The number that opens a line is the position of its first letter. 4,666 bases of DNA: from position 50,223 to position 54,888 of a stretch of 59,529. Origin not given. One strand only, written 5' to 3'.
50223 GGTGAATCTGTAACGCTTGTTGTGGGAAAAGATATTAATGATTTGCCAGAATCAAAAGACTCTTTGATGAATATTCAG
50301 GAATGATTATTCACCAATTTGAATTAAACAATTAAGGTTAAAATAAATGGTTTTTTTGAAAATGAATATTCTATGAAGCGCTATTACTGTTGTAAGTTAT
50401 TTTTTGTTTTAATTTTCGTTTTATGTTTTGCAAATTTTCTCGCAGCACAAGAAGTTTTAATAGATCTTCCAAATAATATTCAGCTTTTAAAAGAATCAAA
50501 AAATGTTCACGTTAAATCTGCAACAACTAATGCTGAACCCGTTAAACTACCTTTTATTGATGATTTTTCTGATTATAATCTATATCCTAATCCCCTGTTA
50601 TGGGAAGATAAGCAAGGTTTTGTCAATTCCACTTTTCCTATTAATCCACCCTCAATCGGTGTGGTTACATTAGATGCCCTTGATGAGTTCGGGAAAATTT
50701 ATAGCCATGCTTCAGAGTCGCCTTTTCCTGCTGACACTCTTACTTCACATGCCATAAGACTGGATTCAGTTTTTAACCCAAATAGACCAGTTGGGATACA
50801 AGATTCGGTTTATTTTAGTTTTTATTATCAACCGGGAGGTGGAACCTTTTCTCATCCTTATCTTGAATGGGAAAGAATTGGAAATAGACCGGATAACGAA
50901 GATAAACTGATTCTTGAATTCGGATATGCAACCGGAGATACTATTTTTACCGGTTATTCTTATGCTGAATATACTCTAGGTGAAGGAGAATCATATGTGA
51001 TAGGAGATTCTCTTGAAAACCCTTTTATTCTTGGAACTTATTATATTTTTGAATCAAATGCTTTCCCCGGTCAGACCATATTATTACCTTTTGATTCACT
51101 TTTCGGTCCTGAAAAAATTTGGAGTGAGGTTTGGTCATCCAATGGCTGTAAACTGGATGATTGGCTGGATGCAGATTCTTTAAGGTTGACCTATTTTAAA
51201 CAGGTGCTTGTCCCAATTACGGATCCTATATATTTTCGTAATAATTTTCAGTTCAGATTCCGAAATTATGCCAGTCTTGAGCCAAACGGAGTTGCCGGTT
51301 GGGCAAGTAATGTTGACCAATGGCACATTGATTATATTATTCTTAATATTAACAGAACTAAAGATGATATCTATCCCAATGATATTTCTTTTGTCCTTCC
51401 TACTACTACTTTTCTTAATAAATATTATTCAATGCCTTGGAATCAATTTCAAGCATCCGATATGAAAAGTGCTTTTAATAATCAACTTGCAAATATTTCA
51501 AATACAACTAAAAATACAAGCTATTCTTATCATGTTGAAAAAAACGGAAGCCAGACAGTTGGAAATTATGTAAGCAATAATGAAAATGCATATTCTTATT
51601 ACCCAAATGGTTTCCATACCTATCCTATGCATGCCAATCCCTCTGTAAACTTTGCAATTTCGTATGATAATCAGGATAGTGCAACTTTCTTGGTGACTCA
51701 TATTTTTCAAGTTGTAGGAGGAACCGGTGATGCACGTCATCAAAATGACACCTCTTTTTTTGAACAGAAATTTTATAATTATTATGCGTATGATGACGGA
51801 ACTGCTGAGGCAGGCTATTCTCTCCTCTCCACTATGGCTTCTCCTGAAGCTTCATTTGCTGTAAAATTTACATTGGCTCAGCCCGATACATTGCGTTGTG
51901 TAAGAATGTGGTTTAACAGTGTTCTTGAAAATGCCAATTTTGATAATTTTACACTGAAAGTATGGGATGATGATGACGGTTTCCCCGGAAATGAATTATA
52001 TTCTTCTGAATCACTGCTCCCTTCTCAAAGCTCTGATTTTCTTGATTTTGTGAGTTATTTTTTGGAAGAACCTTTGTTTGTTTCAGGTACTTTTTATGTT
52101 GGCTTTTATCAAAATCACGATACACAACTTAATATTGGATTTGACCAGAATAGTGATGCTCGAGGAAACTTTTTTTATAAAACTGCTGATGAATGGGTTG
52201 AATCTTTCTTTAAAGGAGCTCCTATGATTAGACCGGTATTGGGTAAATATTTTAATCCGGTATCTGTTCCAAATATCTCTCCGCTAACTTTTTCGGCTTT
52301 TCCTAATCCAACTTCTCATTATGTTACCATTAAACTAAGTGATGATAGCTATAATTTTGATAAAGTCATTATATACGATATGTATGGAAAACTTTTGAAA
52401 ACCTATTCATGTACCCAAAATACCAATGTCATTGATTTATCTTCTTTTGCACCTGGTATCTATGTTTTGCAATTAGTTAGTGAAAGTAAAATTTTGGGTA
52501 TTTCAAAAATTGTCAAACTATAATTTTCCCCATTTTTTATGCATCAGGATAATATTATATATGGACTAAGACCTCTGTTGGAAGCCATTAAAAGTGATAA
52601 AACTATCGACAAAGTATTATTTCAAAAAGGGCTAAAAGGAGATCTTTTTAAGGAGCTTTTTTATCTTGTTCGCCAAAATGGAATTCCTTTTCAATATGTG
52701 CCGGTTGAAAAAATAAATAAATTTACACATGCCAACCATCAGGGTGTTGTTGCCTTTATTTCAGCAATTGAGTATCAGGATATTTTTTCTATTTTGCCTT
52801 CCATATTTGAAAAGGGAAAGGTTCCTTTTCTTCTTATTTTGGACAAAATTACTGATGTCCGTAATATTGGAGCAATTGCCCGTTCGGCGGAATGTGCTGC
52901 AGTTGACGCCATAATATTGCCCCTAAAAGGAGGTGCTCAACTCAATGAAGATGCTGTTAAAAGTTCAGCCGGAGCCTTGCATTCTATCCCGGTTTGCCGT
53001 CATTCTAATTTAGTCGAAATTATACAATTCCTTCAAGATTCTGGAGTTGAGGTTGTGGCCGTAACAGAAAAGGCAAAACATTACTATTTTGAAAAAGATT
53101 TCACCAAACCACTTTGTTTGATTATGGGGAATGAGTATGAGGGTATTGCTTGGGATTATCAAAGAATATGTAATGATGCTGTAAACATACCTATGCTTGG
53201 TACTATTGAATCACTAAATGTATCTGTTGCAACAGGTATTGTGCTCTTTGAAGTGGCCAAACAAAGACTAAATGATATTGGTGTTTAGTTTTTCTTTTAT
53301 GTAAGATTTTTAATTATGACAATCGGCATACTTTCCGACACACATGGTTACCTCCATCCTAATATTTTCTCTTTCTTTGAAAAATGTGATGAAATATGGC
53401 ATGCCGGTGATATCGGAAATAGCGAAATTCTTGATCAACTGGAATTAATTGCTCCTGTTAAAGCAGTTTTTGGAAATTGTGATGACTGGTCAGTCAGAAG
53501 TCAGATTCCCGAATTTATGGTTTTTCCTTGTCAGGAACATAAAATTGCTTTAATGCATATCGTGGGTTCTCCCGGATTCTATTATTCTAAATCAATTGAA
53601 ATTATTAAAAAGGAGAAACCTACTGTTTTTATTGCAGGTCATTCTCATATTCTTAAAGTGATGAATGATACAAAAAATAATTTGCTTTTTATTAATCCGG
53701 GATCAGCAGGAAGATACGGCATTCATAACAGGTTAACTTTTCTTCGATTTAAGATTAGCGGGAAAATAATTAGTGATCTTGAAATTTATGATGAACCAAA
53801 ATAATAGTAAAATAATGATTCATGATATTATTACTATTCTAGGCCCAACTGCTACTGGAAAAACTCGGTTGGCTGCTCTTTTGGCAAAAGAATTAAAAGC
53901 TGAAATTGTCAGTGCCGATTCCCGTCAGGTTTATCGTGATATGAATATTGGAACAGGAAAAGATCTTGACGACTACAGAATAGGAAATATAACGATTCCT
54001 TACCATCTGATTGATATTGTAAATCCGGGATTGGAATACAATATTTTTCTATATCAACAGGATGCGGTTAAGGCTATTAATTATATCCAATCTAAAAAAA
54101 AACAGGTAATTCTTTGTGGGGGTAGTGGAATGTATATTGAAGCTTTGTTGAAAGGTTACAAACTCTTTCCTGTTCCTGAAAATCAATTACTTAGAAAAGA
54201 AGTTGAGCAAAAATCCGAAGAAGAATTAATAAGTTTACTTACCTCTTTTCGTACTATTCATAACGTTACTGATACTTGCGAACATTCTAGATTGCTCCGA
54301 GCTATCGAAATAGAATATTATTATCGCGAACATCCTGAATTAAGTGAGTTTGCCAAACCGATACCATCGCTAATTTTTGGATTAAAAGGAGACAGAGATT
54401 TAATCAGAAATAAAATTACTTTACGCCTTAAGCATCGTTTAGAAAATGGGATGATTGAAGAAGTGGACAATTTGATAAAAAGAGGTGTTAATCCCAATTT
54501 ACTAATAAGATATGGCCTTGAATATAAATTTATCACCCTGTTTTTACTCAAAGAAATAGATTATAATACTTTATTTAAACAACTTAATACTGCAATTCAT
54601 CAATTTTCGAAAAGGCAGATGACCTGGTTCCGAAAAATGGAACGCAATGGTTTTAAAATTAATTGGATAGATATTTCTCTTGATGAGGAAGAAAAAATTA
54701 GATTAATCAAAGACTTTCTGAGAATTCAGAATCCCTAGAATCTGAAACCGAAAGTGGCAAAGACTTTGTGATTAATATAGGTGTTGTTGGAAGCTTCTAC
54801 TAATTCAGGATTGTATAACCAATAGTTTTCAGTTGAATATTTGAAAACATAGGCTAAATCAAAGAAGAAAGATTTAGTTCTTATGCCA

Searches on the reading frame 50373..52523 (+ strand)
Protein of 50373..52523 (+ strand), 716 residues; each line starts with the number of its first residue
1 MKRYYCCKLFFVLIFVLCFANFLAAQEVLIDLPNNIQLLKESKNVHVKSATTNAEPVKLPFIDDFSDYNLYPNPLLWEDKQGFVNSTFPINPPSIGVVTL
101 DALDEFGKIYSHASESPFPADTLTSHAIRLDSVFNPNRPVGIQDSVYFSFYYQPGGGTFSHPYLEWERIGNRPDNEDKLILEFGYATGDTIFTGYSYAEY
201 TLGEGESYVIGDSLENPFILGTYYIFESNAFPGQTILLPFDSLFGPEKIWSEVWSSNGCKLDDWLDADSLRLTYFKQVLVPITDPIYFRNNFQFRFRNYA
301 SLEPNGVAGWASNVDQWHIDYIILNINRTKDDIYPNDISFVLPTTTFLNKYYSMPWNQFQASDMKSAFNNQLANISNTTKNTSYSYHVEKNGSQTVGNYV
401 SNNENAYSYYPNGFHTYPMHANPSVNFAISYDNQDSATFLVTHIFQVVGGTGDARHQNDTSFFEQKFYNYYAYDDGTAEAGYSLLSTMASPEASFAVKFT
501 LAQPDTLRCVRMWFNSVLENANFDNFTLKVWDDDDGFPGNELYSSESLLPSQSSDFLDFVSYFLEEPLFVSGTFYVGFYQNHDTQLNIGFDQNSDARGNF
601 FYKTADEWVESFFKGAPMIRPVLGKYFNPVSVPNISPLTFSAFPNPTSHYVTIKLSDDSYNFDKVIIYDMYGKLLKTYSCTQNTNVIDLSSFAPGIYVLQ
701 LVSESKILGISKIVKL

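Call 38: search_protein_families(library=pfam, proteins=[window:50373-52523:+], max_evalue=0.01)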
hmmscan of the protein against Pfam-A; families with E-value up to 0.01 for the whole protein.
window:50373-52523:+ (716 aa): 1 family
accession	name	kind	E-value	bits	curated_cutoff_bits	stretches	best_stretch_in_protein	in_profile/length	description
PF18962.6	Por_Secre_tail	-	4e-11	43.5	27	1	643-707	2-68/75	Secretion system C-terminal sorting domain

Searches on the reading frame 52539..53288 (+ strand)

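Call 38: search_protein_families(library=pfam, proteins=[window:52539-53288:+], max_evalue=0.01)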
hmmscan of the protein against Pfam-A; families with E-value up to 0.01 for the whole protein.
window:52539-53288:+ (249 aa): 2 families
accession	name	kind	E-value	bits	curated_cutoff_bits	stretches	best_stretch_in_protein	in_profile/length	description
PF00588.24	SpoU_methylase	-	3.1e-38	131.5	29.7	1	97-237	2-142/142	SpoU rRNA Methylase family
PF08032.17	SpoU_sub_bind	-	3e-20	72.8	22.8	1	6-80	1-76/76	RNA 2'-O ribose methyltransferase substrate binding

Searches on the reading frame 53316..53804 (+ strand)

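Call 38: search_protein_families(library=pfam, proteins=[window:53316-53804:+], max_evalue=0.01)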
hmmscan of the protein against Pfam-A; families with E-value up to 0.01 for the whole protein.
window:53316-53804:+ (162 aa): 2 families
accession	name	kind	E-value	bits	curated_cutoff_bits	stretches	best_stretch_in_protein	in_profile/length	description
PF12850.12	Metallophos_2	-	9.5e-31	107.3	27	1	1-148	1-152/154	Calcineurin-like phosphoesterase superfamily domain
PF00149.33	Metallophos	-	3.1e-05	24.9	21.5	1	1-61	1-79/191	Calcineurin-like phosphoesterase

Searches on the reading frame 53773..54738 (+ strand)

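Call 38: search_protein_families(library=pfam, proteins=[window:53773-54738:+], max_evalue=0.01)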
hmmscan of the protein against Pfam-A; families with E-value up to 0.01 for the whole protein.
window:53773-54738:+ (321 aa): 7 families
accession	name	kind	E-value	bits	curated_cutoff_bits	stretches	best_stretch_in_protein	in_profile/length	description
PF01715.23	IPPT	-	6.2e-53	180.4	23.6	1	52-288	1-242/243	IPP transferase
PF01745.22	IPT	-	1.2e-07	31.8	20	1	19-118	3-99/233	Isopentenyl transferase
PF00004.35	AAA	-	0.0027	18.6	21.2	1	22-55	3-36/131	ATPase family associated with various cellular activities (AAA)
PF02224.24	Cytidylate_kin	-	0.004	17.4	26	1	20-58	1-37/211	Cytidylate kinase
PF13671.12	AAA_33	-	0.0041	17.8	27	0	20-53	2-33/143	AAA domain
PF20720.3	nSTAND3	-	0.0074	16.4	27.2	0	13-45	13-45/155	Novel STAND NTPase 3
PF05496.18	RuvB_N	-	0.0097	16.1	27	0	5-55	21-71/159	Holliday junction DNA helicase RuvB P-loop domain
